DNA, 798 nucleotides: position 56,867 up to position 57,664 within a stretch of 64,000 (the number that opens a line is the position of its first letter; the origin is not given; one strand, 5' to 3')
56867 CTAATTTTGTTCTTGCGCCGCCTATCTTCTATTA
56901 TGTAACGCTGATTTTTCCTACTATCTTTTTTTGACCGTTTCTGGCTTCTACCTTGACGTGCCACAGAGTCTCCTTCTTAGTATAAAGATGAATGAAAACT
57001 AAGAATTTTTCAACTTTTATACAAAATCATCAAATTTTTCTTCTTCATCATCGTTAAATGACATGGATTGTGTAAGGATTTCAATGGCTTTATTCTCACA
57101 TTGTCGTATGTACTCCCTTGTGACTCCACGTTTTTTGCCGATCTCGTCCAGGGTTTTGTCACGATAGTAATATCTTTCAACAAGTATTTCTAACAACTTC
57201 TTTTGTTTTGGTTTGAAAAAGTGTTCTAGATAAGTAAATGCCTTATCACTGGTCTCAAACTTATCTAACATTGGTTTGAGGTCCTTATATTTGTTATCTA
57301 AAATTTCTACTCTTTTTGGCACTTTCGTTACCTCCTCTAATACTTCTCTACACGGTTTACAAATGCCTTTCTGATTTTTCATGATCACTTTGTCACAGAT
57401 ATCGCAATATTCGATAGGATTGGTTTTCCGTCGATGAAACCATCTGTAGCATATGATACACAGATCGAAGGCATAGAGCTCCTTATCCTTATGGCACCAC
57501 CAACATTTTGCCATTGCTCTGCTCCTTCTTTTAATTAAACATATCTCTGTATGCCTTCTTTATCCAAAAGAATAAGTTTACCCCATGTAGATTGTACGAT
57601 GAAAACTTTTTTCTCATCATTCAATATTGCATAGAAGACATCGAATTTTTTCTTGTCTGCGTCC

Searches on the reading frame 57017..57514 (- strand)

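Call 18: search_protein_families(library=pfam, proteins=[window:57017-57514:-], max_evalue=0.01)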
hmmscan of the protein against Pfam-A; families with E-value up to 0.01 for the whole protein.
window:57017-57514:- (165 aa): 1 family
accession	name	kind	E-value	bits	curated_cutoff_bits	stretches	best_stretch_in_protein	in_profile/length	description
PF04545.22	Sigma70_r4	-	4.1e-09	36.2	24.1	1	109-145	11-46/50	Sigma-70, region 4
